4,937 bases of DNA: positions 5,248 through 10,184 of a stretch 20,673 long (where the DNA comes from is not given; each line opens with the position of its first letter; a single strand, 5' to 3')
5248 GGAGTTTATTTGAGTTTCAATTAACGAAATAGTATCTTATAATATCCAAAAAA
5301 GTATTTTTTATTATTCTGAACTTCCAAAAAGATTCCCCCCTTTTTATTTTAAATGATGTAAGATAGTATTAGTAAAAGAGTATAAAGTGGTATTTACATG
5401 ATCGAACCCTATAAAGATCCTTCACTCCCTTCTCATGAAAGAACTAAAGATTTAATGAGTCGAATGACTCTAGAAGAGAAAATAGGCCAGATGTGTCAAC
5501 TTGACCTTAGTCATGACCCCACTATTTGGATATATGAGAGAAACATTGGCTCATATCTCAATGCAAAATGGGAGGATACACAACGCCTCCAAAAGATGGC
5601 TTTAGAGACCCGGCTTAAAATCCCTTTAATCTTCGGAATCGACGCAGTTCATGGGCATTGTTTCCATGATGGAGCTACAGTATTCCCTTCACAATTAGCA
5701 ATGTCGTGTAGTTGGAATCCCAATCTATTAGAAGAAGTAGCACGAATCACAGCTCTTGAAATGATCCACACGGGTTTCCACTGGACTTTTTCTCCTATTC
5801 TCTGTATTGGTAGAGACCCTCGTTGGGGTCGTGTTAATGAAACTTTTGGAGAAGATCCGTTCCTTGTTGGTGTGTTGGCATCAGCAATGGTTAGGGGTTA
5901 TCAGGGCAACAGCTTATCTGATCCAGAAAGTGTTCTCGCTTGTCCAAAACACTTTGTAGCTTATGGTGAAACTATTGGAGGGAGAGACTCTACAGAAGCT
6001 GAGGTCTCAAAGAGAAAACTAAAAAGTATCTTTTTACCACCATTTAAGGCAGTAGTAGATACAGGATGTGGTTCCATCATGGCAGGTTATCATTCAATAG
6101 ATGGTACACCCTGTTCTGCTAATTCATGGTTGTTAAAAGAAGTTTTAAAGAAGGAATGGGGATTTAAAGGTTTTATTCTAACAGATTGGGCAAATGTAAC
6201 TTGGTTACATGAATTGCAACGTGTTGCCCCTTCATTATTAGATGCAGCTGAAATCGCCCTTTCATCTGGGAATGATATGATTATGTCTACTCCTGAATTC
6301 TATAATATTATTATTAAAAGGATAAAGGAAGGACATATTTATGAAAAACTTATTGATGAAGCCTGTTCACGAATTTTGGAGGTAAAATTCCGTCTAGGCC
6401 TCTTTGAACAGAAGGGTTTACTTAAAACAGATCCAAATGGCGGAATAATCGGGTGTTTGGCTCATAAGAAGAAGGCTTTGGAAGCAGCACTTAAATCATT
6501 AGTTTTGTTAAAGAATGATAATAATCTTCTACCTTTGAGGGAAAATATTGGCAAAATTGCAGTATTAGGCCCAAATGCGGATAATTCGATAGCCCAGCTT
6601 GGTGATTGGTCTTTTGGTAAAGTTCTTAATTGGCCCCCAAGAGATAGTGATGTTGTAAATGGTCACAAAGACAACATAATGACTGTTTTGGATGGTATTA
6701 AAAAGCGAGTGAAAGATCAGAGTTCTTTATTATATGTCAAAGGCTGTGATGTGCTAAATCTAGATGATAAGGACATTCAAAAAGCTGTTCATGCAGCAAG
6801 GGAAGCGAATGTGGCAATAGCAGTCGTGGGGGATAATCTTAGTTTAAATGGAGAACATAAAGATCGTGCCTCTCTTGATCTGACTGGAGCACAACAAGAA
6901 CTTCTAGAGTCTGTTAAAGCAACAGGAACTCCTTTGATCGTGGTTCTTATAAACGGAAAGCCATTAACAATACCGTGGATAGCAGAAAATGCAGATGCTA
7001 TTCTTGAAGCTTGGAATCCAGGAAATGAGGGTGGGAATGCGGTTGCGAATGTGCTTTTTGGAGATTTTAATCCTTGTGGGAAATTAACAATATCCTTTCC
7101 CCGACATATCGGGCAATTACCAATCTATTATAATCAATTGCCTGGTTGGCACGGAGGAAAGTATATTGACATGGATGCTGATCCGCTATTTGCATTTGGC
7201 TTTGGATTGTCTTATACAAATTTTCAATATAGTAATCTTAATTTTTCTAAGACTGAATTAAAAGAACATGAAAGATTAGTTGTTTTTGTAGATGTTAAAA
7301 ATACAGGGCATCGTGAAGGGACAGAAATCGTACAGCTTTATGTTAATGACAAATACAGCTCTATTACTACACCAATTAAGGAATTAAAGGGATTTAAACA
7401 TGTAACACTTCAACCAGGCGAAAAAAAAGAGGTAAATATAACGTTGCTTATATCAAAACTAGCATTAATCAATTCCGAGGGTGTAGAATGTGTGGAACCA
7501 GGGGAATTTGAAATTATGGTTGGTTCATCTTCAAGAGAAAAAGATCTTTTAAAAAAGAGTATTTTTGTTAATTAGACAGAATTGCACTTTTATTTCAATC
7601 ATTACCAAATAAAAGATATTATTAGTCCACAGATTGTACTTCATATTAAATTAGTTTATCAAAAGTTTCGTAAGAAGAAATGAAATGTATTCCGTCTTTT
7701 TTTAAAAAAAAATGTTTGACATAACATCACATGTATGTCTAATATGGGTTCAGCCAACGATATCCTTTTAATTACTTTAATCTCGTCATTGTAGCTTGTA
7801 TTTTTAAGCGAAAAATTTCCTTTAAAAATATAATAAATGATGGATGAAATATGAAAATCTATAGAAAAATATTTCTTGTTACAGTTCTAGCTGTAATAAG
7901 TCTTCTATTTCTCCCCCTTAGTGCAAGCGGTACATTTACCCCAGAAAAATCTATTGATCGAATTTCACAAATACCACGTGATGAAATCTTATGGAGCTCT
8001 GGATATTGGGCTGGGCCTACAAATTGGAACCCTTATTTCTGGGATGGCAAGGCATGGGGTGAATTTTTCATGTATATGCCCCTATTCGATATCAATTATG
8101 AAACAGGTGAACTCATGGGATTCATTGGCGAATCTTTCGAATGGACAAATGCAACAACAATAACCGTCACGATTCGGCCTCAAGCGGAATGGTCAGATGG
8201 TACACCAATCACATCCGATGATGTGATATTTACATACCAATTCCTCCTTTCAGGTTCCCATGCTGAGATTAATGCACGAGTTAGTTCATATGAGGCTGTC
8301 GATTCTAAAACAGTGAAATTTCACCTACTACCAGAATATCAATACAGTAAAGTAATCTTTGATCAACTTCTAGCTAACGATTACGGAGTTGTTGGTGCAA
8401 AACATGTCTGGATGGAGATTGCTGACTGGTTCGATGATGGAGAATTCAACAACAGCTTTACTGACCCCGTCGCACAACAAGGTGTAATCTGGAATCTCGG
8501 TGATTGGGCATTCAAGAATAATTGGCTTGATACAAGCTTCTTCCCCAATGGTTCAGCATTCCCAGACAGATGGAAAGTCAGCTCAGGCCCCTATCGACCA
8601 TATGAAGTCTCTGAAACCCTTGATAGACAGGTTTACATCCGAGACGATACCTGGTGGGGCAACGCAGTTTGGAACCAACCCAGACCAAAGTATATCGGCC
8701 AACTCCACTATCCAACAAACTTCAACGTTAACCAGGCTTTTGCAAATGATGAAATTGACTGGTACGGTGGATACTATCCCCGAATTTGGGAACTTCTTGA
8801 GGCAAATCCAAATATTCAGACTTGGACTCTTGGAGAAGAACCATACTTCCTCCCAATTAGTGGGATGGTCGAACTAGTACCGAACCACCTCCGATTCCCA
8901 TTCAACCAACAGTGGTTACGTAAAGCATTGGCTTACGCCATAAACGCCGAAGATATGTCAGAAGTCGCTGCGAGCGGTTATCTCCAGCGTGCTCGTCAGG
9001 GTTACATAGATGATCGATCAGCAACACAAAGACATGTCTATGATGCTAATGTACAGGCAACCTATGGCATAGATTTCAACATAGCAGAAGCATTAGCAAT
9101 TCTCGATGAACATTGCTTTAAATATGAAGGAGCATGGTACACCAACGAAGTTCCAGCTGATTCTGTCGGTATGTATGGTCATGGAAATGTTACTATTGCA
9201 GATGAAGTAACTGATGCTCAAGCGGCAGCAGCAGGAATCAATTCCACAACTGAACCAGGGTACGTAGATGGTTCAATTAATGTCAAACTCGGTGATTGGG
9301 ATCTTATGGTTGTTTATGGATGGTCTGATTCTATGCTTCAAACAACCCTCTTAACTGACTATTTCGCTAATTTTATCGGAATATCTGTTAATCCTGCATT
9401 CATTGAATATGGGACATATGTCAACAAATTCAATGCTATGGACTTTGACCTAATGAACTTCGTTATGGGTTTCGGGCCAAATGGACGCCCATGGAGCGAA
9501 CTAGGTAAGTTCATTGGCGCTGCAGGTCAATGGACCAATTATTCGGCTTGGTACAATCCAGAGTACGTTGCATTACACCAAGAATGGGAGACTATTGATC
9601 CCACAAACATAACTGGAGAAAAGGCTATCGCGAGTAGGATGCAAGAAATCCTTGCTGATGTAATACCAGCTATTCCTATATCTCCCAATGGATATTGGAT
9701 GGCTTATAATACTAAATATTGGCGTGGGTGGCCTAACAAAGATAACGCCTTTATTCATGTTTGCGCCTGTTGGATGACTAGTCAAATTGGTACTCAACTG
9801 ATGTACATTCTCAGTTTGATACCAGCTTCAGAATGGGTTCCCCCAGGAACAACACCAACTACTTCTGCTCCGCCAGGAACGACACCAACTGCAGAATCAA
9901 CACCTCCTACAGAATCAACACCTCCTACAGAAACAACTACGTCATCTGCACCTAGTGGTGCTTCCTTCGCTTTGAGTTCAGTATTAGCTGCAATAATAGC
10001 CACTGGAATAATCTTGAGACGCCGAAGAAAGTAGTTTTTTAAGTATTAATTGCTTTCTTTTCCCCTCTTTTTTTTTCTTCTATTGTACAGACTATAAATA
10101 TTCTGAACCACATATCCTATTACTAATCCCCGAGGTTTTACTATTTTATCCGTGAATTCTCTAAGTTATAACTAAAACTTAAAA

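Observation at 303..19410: Self-contained, probably archaeal beta-glucan utilisation locus with a phosphorolytic core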

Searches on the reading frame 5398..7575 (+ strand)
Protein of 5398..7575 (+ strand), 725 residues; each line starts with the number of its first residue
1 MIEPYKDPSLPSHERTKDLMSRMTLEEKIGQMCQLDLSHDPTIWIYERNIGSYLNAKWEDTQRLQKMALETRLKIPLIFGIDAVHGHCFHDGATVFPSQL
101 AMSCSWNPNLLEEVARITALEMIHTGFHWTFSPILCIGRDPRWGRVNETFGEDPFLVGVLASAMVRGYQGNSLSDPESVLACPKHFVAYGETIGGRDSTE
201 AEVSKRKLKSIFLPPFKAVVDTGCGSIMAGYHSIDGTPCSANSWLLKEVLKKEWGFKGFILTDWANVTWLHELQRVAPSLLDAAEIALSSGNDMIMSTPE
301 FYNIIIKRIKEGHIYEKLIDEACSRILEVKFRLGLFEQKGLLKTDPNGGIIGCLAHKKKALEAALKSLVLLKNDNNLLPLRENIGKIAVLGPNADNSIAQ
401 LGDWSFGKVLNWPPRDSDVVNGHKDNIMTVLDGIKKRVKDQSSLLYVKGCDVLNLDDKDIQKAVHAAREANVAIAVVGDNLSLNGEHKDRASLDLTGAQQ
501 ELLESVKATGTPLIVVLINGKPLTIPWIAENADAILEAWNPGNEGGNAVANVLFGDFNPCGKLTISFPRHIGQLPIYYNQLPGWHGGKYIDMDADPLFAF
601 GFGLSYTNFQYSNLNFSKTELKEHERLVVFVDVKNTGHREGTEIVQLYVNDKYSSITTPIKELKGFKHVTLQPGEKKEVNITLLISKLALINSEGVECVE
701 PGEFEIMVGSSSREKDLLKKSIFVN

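Call 3: search_protein_families(library=pfam, proteins=[window:5398-7575:+], max_evalue=0.001)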
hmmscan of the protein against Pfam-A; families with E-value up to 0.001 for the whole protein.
window:5398-7575:+ (725 aa): 3 families
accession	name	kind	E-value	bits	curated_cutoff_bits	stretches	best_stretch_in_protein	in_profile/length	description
PF00933.27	Glyco_hydro_3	-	2.3e-70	238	27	1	24-329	1-316/316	Glycosyl hydrolase family 3 N terminal domain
PF01915.27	Glyco_hydro_3_C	-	1.8e-60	204.8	31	1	368-606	1-200/200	Glycosyl hydrolase family 3 C-terminal domain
PF14310.12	Fn3-like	-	2.5e-22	79.2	25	1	643-712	1-71/71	Fibronectin type III-like domain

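Call 21: search_solved_structures(query=window:5398-7575:+, max_evalue=1e-40)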
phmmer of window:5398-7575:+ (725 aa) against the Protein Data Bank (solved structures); distinct sequences matched with E-value up to 1e-40: 57.
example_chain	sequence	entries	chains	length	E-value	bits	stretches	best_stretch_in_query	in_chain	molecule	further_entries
8xrt_E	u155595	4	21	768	1.2e-196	658.4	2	4-456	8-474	GH3 enzyme CcBgl3B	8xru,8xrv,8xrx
5z9s_A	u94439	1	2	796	3e-190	637.2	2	4-455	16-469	Glycosyl hydrolase family 3 protein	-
3u48_A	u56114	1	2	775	3.9e-156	524.4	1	18-715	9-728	JMB19063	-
3u4a_A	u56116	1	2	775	1.6e-155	522.4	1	18-715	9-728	JMB19063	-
7zb3_A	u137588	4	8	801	9.7e-152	509.9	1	64-714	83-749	Beta-xylosidase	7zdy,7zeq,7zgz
9urf_A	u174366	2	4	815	1.4e-151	509.3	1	19-716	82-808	beta-glucosidase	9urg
5tf0_A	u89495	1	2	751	1.8e-151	509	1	18-714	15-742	Glycosyl hydrolase family 3 N-terminal domain protein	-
8c7f_A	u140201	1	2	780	1.1e-150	506.5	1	64-714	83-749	Xylosidase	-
6r5i_A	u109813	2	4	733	4.8e-150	504.3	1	18-714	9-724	Periplasmic beta-glucosidase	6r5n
6r5p_B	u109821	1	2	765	1.1e-149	503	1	15-714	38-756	Periplasmic beta-glucosidase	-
6r5r_A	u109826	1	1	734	2.2e-149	502.1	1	18-714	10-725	Periplasmic beta-glucosidase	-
6r5o_B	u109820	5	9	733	2.2e-149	502.1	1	18-714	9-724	Periplasmic beta-glucosidase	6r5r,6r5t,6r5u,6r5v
5xxl_A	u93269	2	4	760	3.9e-148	498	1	18-714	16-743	Periplasmic beta-glucosidase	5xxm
5xxn_A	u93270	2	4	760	1.8e-147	495.8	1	18-714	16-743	Periplasmic beta-glucosidase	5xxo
5yot_A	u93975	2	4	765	7.5e-125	421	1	5-714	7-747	Isoprimeverose-producing enzyme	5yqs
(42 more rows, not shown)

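Call 49: search_protein_families(library=ncbifam, proteins=[window:5398-7575:+], max_evalue=0.00001)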
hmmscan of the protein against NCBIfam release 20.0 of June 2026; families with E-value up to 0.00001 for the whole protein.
window:5398-7575:+ (725 aa): 8 families
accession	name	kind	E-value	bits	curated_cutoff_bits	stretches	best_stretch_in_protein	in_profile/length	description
NF052331.1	Bet13-16Glucosase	equivalog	1.4e-262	873.2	1330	2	3-456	3-457/750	exo-beta-d-1,3/1,6-glucosidase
NF011678.0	PRK15098.1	equivalog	1.1e-185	619.3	666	1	17-714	39-756/765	beta-glucosidase BglX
NF041579.1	betaxyl_Flavo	equivalog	2.6e-172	574.6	1350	1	66-722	56-713/716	beta-xylosidase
NF052329.1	XyloArabinsidase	equivalog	4.1e-155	517.8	1050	1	62-718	78-725/750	beta-xylosidase/alpha-l-arabinosidase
NF041776.1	xylosidase_Xyl3A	equivalog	2e-142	476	1250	3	82-462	53-432/846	xylan 1,4-beta-xylosidase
NF041610.1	alph_arabinopyran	equivalog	1.9e-88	297.5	1300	1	93-714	58-644/738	exo-alpha-(1->6)-L-arabinopyranosidase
NF052330.1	BetGlucosiCelf0468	equivalog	1.4e-77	261.8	1300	2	456-714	543-813/817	beta-d-glucosidase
NF003740.0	PRK05337.1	equivalog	9.2e-12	44.7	207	1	58-296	37-279/340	beta-N-acetylhexosaminidase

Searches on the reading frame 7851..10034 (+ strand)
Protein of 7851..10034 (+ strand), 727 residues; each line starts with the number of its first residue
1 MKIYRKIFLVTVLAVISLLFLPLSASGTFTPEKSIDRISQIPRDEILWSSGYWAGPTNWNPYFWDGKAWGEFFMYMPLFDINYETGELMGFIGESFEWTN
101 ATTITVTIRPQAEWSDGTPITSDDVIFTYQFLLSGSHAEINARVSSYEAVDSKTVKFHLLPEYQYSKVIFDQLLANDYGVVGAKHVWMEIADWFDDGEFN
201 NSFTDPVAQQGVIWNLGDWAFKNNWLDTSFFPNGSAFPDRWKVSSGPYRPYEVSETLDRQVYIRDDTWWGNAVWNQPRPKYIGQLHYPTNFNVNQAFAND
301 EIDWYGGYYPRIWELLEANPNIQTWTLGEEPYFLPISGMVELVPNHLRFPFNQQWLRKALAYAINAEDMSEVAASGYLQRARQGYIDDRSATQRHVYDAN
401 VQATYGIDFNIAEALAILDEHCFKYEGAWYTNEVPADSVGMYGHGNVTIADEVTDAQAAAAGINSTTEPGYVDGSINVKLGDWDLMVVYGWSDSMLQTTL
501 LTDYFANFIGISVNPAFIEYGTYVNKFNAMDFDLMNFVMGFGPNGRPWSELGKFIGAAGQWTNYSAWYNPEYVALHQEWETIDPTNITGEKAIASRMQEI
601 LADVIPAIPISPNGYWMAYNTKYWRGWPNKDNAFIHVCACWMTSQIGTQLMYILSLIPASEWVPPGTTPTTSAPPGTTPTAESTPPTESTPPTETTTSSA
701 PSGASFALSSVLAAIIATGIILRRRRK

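Call 3: search_protein_families(library=pfam, proteins=[window:7851-10034:+], max_evalue=0.001)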
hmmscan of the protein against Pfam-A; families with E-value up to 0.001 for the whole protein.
window:7851-10034:+ (727 aa): 1 family
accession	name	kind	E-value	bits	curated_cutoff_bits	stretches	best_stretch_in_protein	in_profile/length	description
PF00496.27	SBP_bac_5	-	1.6e-31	110.2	32.4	1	99-498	14-353/368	Bacterial extracellular solute-binding proteins, family 5 Middle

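Call 20: search_solved_structures(query=window:7851-10034:+, max_evalue=0.00001)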
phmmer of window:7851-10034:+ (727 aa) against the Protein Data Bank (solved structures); distinct sequences matched with E-value up to 0.00001: 17.
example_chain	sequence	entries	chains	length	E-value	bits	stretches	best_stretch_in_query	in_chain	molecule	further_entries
2o7i_A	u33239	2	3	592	2.1e-46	161.4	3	242-423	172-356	Oligopeptide ABC transporter, periplasmic oligopeptide-binding protein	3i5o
4jsd_A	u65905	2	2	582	3.2e-46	160.8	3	242-423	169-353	Oligopeptide ABC transporter, periplasmic oligopeptide-binding protein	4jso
1vr5_A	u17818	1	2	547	8.5e-33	116.5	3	46-188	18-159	oligopeptide ABC transporter, periplasmic oligopeptide-binding protein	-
4pft_A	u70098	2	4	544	1.4e-32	115.7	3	46-188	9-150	ABC transporter substrate-binding protein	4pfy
4pfu_A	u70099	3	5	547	2.6e-28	101.6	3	240-424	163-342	ABC transporter substrate-binding protein | Mannoside ABC transport system, sugar-binding protein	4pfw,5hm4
8i5j_A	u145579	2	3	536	1.2e-11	46.5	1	57-192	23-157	ABC transporter substrate-binding protein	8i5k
1zty_A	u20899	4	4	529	1.3e-11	46.4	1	57-192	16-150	Chitin Oligosaccharide Binding Protein | Peptide ABC transporter, periplasmic peptide-binding protein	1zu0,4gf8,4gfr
6i3g_A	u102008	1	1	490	1.1e-09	40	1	73-158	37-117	ABC transporter, substrate-binding protein, family 5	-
7ebm_A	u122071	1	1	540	4.8e-09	37.9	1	58-192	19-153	Peptide ABC transporter, periplasmic peptide-binding protein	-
6lzu_A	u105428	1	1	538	8.9e-09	37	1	58-192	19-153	Peptide ABC transporter, periplasmic peptide-binding protein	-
6lzw_A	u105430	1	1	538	1e-08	36.9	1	58-192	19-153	Peptide ABC transporter, periplasmic peptide-binding protein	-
6lzq_A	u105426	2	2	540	1.7e-08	36.1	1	58-192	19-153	Peptide ABC transporter, periplasmic peptide-binding protein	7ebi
6lzv_A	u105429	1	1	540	1.7e-08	36.1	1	58-192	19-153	Peptide ABC transporter, periplasmic peptide-binding protein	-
5yqw_A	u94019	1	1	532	2e-08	35.9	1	58-192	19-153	Peptide ABC transporter, periplasmic peptide-binding protein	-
6lzt_A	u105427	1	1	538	2e-08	35.9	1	58-192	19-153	Peptide ABC transporter, periplasmic peptide-binding protein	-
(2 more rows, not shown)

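Call 49: search_protein_families(library=ncbifam, proteins=[window:7851-10034:+], max_evalue=0.00001)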
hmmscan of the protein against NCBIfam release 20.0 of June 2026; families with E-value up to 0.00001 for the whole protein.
window:7851-10034:+ (727 aa): 1 family
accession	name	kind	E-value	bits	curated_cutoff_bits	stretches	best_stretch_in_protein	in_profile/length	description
NF045467.1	Opp4A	equivalog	1.4e-08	33.5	650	0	97-132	88-123/556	oligopeptide ABC transporter substrate-binding protein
